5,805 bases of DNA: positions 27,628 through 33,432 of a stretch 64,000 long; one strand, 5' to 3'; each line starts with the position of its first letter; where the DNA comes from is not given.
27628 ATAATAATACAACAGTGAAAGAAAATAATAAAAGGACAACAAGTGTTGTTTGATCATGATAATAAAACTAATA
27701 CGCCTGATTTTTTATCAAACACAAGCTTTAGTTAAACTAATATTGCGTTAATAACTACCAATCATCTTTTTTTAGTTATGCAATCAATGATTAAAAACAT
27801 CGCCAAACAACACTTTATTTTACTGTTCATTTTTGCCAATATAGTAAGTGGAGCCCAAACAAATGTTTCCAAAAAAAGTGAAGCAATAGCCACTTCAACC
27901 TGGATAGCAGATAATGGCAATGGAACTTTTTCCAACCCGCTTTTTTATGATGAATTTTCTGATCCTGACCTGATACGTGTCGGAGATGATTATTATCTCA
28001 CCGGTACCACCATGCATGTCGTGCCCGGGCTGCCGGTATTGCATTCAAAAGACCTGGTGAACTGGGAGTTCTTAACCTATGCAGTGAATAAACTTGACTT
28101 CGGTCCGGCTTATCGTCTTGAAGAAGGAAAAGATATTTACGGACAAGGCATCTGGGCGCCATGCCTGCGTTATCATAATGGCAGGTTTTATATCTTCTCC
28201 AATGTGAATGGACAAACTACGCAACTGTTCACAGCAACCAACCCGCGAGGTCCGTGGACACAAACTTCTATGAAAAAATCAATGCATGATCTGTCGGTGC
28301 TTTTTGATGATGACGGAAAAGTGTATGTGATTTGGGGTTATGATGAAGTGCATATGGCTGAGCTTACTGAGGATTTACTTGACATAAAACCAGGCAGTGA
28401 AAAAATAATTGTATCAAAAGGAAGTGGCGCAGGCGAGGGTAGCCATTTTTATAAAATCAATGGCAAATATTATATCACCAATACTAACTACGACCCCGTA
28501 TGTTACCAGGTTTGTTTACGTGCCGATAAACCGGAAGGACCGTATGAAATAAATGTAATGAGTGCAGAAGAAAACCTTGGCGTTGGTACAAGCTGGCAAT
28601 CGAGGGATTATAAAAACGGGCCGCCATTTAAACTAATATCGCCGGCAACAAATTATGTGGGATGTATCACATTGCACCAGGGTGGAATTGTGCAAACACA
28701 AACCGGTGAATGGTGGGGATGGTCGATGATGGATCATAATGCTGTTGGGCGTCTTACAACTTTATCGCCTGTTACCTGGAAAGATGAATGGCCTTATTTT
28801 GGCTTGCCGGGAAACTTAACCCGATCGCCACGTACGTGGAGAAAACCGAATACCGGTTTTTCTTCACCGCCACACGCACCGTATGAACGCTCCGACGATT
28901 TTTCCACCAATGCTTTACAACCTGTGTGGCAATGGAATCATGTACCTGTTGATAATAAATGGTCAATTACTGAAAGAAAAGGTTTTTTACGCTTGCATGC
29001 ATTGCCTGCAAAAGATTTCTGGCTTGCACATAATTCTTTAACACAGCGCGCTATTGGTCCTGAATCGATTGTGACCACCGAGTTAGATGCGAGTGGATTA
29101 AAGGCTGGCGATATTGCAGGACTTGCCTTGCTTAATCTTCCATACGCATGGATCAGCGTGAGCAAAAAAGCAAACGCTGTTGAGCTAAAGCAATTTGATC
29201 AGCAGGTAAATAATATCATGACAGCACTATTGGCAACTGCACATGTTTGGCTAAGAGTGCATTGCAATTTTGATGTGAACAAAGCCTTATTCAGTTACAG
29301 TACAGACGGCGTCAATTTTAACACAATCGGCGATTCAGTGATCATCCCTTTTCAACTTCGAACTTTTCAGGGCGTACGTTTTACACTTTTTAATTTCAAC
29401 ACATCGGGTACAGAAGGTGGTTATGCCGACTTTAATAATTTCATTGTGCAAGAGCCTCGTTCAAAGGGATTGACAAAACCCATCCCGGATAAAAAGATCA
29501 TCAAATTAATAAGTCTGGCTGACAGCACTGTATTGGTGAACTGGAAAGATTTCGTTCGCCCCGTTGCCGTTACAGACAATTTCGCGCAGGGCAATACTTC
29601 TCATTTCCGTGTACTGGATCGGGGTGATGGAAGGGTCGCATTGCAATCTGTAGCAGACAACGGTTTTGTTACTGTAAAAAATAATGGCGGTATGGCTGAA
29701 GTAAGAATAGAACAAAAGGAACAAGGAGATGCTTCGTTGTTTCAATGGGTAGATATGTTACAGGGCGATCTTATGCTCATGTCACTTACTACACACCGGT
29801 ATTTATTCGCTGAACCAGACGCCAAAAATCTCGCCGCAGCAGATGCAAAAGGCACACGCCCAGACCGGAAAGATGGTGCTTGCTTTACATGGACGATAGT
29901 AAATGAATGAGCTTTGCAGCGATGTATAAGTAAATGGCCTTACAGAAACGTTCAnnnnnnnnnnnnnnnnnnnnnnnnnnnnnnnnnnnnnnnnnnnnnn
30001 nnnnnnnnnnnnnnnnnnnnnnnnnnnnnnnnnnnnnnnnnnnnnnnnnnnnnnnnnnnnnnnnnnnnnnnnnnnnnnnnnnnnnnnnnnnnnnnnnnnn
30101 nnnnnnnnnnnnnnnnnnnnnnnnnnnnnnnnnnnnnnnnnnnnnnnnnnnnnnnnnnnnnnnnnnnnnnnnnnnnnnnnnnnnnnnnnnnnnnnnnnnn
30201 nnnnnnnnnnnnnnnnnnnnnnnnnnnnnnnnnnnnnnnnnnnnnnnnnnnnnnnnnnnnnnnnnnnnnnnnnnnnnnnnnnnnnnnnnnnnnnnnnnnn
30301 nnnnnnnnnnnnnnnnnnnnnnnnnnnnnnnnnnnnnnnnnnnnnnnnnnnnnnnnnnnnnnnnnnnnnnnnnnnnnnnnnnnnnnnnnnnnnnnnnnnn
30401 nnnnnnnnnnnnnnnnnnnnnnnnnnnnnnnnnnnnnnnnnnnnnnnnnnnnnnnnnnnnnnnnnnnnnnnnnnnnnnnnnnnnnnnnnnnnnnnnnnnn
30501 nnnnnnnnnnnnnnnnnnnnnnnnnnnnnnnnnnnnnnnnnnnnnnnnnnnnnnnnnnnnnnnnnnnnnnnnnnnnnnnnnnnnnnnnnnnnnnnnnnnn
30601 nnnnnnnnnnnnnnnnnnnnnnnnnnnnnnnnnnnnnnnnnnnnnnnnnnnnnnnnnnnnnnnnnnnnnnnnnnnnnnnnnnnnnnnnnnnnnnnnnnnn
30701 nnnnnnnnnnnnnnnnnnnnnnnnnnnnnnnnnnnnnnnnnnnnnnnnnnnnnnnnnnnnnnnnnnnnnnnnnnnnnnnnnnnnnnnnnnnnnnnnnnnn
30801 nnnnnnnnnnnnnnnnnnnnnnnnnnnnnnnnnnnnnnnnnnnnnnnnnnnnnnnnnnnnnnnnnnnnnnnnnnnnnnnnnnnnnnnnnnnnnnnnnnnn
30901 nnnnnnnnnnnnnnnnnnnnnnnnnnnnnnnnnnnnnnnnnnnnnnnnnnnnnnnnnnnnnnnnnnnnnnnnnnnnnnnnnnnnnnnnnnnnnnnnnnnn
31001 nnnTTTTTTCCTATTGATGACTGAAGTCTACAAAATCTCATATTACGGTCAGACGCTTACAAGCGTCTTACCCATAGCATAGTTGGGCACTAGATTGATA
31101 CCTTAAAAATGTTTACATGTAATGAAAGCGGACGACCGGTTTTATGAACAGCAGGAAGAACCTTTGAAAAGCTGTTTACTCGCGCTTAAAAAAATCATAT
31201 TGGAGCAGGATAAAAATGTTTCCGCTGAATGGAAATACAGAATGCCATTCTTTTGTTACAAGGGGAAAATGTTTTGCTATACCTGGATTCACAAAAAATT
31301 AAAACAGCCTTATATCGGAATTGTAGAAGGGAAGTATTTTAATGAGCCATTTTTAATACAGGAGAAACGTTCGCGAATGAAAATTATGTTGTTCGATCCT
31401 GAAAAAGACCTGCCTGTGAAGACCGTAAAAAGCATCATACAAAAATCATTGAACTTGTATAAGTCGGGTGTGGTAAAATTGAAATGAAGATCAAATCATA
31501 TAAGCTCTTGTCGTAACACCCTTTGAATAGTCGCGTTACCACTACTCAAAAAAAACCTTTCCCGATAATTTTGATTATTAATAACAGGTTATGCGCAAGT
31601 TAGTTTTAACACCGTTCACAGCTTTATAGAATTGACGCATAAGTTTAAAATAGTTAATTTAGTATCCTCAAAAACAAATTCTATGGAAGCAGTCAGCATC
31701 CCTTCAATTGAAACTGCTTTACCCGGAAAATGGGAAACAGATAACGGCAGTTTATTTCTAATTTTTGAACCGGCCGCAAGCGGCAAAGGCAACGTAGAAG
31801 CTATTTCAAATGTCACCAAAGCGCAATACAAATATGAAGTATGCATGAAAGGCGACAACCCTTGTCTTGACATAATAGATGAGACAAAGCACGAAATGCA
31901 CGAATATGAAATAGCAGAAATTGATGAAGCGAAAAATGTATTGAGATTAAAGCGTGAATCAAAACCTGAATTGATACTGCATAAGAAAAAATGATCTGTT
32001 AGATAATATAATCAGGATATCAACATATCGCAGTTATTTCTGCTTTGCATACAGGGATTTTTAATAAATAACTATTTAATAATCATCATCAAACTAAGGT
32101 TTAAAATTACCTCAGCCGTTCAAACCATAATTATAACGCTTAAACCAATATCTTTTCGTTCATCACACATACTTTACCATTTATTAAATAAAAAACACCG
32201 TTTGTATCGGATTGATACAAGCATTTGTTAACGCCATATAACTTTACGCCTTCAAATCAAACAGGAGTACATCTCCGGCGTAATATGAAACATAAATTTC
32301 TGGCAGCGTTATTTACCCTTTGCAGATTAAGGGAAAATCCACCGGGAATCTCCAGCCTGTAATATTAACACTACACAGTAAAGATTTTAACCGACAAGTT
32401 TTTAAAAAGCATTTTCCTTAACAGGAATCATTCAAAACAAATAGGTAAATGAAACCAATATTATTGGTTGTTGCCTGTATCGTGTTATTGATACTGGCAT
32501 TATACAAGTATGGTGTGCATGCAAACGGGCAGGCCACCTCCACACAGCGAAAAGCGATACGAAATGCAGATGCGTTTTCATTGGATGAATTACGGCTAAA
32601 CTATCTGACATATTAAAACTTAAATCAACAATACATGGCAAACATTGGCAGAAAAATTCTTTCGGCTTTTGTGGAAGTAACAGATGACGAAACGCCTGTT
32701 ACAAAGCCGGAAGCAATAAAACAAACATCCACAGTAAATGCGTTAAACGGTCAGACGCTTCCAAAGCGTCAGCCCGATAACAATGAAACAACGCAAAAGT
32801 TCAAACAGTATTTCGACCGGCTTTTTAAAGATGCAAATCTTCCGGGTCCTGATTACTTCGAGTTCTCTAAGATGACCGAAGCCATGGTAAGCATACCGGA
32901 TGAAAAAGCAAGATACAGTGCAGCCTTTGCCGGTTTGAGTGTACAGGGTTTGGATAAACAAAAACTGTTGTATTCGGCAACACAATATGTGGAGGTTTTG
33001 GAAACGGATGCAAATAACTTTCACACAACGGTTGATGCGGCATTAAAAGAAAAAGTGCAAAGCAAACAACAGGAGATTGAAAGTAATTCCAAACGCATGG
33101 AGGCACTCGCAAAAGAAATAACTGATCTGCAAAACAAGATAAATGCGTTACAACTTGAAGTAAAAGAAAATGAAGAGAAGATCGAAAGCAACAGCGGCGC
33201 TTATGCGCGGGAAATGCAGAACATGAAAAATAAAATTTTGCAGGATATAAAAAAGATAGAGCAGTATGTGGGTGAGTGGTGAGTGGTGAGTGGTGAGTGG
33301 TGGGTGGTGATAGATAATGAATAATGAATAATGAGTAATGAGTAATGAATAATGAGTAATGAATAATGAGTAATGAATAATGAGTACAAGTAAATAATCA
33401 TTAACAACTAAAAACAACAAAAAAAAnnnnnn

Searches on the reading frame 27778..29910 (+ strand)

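Call 77: search_protein_families(library=pfam, proteins=[window:27778-29910:+], max_evalue=0.0001)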
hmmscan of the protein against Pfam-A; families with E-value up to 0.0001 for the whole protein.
window:27778-29910:+ (710 aa): 2 families
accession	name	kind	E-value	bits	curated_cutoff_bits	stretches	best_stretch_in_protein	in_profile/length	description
PF04616.20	Glyco_hydro_43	-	3.2e-41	142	32.2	1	51-339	1-288/288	Glycosyl hydrolases family 43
PF17851.8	GH43_C2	-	1.9e-33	116.3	22.7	1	372-557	1-202/203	Beta xylosidase C-terminal Concanavalin A-like domain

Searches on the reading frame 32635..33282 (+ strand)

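Call 77: search_protein_families(library=pfam, proteins=[window:32635-33282:+], max_evalue=0.0001)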
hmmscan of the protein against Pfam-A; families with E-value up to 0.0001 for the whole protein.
window:32635-33282:+ (215 aa): 0 families

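Call 79: search_protein_families(library=padloc, proteins=[window:32635-33282:+], max_evalue=0.1)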
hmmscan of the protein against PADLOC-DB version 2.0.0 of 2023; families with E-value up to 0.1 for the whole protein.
window:32635-33282:+ (215 aa): 21 families
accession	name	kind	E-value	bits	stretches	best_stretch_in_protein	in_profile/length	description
PDLC02663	DndD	-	3.3e-06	24.2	1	132-215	211-297/675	DndD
PDLC02756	PbeC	-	8e-05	19.8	1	131-209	206-284/643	PbeC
PDLC03812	RTasRmuC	-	0.00017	18.4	1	121-204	36-118/439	DRT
PDLC03865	LmuB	-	0.00018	17.8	1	121-210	598-689/1007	-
PDLC00519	JetC1|JetC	-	0.00021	17.6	1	117-201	674-758/1097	DUF3584 domain; MukB-like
PDLC02740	PbeC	-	0.00068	16.6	1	131-209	201-279/648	PbeC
PDLC02668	DndD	-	0.00082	16.4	1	131-210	204-283/659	DndD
PDLC00580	JetC3|JetC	-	0.00086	15.6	1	107-204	717-812/1068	DUF3584 domain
PDLC02667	DndD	-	0.00092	16.1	1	130-209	204-283/657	DndD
PDLC02722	PbeC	-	0.0014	15.4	1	107-207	389-487/643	PbeC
PDLC02750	PbeC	-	0.0044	13.6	1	119-210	176-266/629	PbeC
PDLC03862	LmuB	-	0.0047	13.3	1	121-209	229-316/643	-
PDLC05062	PDC-S66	-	0.0048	14.4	1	136-206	49-119/282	-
PDLC00328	PtuB1|PtuB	-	0.0052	14.3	1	73-162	177-265/295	Unknown function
PDLC02723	PbeC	-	0.0065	13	1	109-210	186-283/618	PbeC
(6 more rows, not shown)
